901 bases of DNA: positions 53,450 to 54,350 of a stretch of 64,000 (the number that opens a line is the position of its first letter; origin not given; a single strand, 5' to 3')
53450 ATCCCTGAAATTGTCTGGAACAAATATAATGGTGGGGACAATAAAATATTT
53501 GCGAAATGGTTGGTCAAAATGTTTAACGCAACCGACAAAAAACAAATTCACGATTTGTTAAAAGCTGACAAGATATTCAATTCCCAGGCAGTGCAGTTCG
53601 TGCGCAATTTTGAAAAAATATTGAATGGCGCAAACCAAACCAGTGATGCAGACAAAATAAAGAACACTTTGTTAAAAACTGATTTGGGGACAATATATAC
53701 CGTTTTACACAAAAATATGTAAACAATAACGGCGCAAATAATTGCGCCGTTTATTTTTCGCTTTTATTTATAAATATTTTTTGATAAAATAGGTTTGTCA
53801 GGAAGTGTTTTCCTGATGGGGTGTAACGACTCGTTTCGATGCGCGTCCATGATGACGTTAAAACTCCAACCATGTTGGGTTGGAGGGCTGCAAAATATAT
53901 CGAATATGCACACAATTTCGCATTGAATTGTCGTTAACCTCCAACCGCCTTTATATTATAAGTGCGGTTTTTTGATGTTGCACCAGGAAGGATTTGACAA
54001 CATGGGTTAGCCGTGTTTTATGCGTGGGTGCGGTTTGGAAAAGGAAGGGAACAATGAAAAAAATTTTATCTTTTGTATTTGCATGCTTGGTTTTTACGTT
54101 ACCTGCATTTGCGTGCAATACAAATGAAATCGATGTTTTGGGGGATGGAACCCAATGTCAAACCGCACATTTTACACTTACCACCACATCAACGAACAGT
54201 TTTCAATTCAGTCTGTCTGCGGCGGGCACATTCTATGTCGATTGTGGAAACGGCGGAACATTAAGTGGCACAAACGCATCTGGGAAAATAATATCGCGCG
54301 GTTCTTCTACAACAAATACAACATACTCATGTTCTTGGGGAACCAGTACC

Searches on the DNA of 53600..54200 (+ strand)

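Call 11: search_rna_families(source=window, start=53600, end=54200, threshold=evalue, max_evalue=10)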
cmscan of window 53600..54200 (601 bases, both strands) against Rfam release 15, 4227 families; matches with E-value up to 10: 22.
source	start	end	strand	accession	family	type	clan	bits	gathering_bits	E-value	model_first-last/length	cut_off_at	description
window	53725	53790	-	RF02057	STnc40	Gene; sRNA;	-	27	45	0.016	1-70/70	no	Salmonella enterica sRNA STnc40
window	53719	53792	-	RF02074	STnc240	Gene; sRNA;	-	26.8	55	0.092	1-77/77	no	Enterobacterial sRNA STnc240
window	53697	53799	+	RF01692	Bacteroid-trp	Cis-reg; leader;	-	25.3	49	1.8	1-131/131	no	Bacteroidete tryptophan peptide leader RNA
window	53678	53761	+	RF02074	STnc240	Gene; sRNA;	-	22.3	55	0.84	1-77/77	no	Enterobacterial sRNA STnc240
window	53655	53757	+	RF02434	SpF39_sRNA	Gene; sRNA;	-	21.8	60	3.4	1-109/109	no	Streptococcus sRNA SpF39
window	53690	53754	+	RF02057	STnc40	Gene; sRNA;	-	21.5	45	0.33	1-70/70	no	Salmonella enterica sRNA STnc40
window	53716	53799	-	RF01774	rpsL_ricks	Cis-reg; leader;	-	20.8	60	8.8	1-131/131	no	Rickettsia rpsL leader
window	53660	53811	-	RF03926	MIR1435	Gene; miRNA;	-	20.7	94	1.7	1-186/186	no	MIR1435 microRNA precursor family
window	53674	53765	-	RF02591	Spy1786666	Gene; sRNA;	-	19.3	64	0.45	1-87/87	no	S. pyogenes small RNA 1786666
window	53724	53832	-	RF04184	BTnc060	Gene; sRNA;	-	19.1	228.9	1.6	1-213/213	no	Bacteroides sRNA BTnc060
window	53730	53817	+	RF01828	SprD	Gene; sRNA;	-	17.5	100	0.33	1-142/142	no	Small pathogenicity island RNA D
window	53694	53796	+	RF02618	SSRC34_2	Gene; sRNA;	-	17.3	48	3.8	1-125/125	no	Streptococcus sRNA 34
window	53710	53780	-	RF00833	mir-70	Gene; miRNA;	-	16.7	90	3.1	1-79/79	no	mir-70 microRNA precursor family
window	53718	53779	-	RF02063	STnc350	Gene; sRNA;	-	15.3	60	5.2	1-68/68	no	Salmonella enterica sRNA STnc350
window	53644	53775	-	RF03532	SQ2397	Cis-reg;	-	15.1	100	4.4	1-243/243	no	Cis-regulator of HTH transcription factor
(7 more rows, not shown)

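Call 71: build_rna_model(alignment_id=A6, structure=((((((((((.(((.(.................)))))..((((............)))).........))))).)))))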
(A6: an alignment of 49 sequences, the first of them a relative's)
Model R2 built from alignment A6 (49 sequences, 79 columns); structure: as given.
model positions 67; base pairs 18; branch points 1; effective number of sequences 4.21; information 0.838 bits per position. Calibrated on 0.2 Mb of random sequence (short: E-values are rough).
structure used (alignment columns):
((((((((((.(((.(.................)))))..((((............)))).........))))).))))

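Call 72: search_with_rna_model(model_id=R2, sources=[window, L002, L003, L004, L005, L007, L008, L010, L011, L013, L014, L015, L016, L017, L018, L019, L020, L021, L023, L025, L026, L027, L031, L032, L034, L035, L036, L037, L038, L039, L040, L041, L042, L043, L044, L045, L046, L047, L048, L049, L050, L051, L052, L053, L054, L055, L056, L057, L058, L059, L060, L061, L062, L063, L064, L065, L066, L067, L068, L069, L070, L071, L072, L073, L074, L075, L076, L077, L078, L079, L080, L081, L082, L083, L084, L085, L086, L087, L088, L089, L090, L091, L092, L093, L094, L095, L096, L097, L098, L099, L100, L101, L102, L103, L104, L105, L106, L107, L108, L109], max_evalue=0.01)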
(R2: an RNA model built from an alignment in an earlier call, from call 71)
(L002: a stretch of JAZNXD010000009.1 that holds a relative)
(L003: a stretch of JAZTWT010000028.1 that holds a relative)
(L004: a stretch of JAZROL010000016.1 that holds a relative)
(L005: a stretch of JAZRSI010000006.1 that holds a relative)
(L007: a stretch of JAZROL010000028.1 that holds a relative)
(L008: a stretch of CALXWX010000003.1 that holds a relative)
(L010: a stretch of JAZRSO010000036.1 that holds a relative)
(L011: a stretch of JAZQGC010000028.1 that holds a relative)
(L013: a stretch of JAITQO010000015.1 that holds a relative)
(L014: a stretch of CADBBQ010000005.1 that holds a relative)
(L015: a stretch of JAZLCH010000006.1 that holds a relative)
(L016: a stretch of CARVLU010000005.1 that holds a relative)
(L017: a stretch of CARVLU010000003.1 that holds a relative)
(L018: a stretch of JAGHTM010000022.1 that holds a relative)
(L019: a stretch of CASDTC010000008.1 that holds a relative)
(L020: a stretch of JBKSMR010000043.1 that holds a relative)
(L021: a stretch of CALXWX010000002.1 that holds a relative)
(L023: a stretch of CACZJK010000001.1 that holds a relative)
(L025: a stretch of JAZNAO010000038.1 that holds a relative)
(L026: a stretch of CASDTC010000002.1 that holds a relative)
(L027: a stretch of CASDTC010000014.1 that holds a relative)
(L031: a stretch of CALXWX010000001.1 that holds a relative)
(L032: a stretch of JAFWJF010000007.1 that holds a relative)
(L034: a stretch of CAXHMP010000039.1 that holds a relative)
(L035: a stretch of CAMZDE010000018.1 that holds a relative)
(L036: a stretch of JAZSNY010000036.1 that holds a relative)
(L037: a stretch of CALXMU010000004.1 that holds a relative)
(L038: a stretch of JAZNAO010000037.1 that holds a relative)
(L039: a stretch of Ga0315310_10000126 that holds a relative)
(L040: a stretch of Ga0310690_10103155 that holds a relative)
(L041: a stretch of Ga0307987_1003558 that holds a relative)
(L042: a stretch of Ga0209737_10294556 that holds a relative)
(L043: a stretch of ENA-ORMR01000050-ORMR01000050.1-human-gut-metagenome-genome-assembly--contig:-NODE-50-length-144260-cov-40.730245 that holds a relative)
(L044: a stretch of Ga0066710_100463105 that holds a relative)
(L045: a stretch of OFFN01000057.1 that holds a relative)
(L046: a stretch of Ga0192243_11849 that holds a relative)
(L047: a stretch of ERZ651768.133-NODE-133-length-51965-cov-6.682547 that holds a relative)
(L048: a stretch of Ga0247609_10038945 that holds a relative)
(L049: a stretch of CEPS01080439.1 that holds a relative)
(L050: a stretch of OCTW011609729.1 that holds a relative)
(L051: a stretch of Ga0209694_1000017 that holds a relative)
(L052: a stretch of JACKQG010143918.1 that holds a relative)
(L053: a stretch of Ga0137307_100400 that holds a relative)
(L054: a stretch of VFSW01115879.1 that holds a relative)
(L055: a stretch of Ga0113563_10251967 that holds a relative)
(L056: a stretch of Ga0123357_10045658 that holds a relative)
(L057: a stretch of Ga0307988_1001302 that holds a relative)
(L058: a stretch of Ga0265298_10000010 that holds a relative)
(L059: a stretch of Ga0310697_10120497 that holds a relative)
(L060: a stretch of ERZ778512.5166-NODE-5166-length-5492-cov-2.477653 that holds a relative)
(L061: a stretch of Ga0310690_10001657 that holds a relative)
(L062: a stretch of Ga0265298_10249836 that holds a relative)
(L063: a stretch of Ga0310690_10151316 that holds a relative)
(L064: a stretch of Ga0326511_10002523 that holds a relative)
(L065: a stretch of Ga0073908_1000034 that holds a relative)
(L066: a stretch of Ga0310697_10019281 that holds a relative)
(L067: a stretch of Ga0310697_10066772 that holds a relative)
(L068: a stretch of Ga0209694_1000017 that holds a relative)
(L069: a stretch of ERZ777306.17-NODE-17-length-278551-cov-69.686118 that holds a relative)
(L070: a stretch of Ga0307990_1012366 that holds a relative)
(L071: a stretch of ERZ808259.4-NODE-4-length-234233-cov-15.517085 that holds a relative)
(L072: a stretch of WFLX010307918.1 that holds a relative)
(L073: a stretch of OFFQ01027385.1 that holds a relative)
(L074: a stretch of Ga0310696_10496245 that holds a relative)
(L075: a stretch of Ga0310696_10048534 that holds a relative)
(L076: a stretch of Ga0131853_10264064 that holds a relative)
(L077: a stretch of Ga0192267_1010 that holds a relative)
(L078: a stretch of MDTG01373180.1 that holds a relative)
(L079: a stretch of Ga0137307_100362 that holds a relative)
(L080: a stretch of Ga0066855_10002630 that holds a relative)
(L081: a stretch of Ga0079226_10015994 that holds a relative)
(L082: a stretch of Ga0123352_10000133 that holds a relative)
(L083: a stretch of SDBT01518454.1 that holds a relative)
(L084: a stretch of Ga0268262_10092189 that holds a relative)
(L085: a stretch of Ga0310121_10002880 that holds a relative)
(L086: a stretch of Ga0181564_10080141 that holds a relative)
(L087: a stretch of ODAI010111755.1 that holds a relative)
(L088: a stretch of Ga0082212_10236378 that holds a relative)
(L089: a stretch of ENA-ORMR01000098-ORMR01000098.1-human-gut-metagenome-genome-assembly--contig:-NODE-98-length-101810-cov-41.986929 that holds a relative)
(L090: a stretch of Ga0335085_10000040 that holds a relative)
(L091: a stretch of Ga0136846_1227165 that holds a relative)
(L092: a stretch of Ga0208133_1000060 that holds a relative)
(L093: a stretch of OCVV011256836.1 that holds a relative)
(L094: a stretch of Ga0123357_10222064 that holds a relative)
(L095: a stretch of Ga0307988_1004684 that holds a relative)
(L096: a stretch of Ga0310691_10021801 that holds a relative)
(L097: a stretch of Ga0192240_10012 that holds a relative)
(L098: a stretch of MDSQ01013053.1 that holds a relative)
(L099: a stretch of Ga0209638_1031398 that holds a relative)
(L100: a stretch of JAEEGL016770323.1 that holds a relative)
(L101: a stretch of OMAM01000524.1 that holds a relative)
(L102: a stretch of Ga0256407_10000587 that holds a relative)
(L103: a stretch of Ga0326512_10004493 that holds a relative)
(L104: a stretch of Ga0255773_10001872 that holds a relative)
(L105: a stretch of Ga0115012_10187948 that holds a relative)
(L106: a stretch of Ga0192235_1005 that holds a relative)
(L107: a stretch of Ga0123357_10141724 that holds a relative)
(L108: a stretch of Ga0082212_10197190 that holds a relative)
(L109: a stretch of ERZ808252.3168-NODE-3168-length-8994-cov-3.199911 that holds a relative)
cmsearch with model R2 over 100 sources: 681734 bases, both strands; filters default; matches with E-value up to 0.01: 87.
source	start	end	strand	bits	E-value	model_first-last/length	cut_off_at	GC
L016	6915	6981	-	87.9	1.7e-16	1-67/67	no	0.43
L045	2001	2067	+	87.9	1.7e-16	1-67/67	no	0.43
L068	7164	7230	+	87.9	1.7e-16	1-67/67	no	0.43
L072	868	934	-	83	2.2e-15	1-67/67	no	0.49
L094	1947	2015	+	82.5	2.8e-15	1-67/67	no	0.36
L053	8684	8750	+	82.5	2.8e-15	1-67/67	no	0.39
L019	4266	4331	+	82.2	3.3e-15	1-67/67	no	0.41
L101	4320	4385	-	81.9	3.7e-15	1-67/67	no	0.36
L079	12752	12817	-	81.5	4.6e-15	1-67/67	no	0.39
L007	5602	5671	-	81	6e-15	1-67/67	no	0.4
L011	2694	2759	+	80.8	6.8e-15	1-67/67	no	0.38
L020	4221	4286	+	80.7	7e-15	1-67/67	no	0.36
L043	1889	1952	+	80.3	8.6e-15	1-67/67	no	0.42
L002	7470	7535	-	80.1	9.7e-15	1-67/67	no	0.41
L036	3291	3356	-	80.1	9.7e-15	1-67/67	no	0.41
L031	6340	6406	+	79.9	1e-14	1-67/67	no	0.42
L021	2896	2962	+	79.5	1.3e-14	1-67/67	no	0.4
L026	6681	6747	+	79.5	1.3e-14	1-67/67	no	0.4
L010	4477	4542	+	79.4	1.4e-14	1-67/67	no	0.41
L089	5378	5445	+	79.2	1.5e-14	1-67/67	no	0.46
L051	4177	4242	-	79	1.7e-14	1-67/67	no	0.47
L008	152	217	+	78.9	1.8e-14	1-67/67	no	0.42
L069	777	845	+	78.7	2e-14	1-67/67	no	0.38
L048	2369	2436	+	78.6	2.1e-14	1-67/67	no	0.43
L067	2902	2969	-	78.6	2.1e-14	1-67/67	no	0.43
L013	2660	2725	+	78.4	2.3e-14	1-67/67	no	0.42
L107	866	934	-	77.8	3.2e-14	1-67/67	no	0.41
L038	3763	3828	-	77.6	3.4e-14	1-67/67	no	0.41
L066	5886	5953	-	77.5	3.7e-14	1-67/67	no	0.43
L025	5500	5565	+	77.4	3.9e-14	1-67/67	no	0.44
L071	8768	8837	+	77.2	4.3e-14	1-67/67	no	0.4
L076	1217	1282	+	76.8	5.2e-14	1-67/67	no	0.42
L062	36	102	-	75.8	9.1e-14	1-67/67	no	0.45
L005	7754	7819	+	75.7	9.3e-14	1-67/67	no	0.45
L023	7690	7757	-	75.6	9.8e-14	1-67/67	no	0.44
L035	944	1009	-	75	1.4e-13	1-67/67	no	0.45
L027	2785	2848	+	74.8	1.5e-13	1-67/67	no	0.44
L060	1222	1289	+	74.7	1.6e-13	1-67/67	no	0.44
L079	328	395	-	74.7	1.6e-13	1-67/67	no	0.44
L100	90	155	+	74.5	1.7e-13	1-67/67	no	0.48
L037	7077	7145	-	74.4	1.9e-13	1-67/67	no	0.38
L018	958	1028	-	74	2.2e-13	1-67/67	no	0.38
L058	1001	1068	+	74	2.2e-13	1-67/67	no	0.44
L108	430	496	+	73.9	2.3e-13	1-67/67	no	0.43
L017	3270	3334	-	73.3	3.2e-13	1-67/67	no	0.49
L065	3318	3382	-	73.3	3.2e-13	1-67/67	no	0.49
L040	576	647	-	73.3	3.3e-13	1-67/67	no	0.39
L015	1731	1799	+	72.9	4e-13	1-67/67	no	0.43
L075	2459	2526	+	72.6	4.7e-13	1-67/67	no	0.5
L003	129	197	-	72.5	5e-13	1-67/67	no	0.43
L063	2072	2137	-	72.4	5e-13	1-67/67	no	0.41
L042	943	1010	+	72.2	5.7e-13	1-67/67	no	0.44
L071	9014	9081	+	71.2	9.7e-13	1-67/67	no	0.43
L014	5352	5422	+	70.8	1.2e-12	1-67/67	no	0.42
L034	1138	1206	+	70.7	1.2e-12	1-67/67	no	0.43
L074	170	238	-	70.4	1.5e-12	1-67/67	no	0.46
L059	817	885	+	70.1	1.7e-12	1-67/67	no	0.41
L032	6533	6602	+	68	5e-12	1-67/67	no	0.41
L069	510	579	+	67.9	5.3e-12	1-67/67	no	0.37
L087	12804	12868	+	67.8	5.7e-12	1-67/67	no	0.38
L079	8244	8309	+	67.4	7e-12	1-67/67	no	0.48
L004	7901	7969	+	67.4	7e-12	1-67/67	no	0.41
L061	12792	12855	-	66.6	1.1e-11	1-67/67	no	0.39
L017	3644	3708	-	66.5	1.1e-11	1-67/67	no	0.43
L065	3691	3755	-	66.5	1.1e-11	1-67/67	no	0.43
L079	8501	8567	+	65.7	1.6e-11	1-67/67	no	0.45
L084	1106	1170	-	65.6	1.8e-11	1-67/67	no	0.38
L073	1141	1205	+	64.7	2.8e-11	1-67/67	no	0.43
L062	1043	1108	-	64.6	2.9e-11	1-67/67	no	0.41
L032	1225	1291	-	61.1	1.8e-10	1-67/67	no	0.42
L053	8879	8942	+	60.9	2e-10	1-67/67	no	0.45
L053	9292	9356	+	60.4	2.6e-10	1-67/67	no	0.45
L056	2332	2399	-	60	3.2e-10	1-67/67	no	0.5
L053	3383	3447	+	59.9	3.3e-10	1-67/67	no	0.42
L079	8039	8105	+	58.2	8.1e-10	1-67/67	no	0.37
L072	373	441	-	57.4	1.2e-09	1-67/67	no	0.45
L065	3515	3580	-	52.8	1.3e-08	1-67/67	no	0.47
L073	1316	1381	+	52.8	1.3e-08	1-67/67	no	0.47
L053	8498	8562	+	52.4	1.7e-08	1-67/67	no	0.42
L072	606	671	-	50.1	5.5e-08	1-67/67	no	0.42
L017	3467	3533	-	45.2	6.7e-07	1-67/67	no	0.46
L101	4320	4385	+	31.6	0.0008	1-67/67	no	0.36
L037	7077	7145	+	30.2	0.0016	1-67/67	no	0.38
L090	4159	4245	+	28.4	0.0041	1-67/67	no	0.56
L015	1731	1799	-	27.4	0.0069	1-67/67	no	0.43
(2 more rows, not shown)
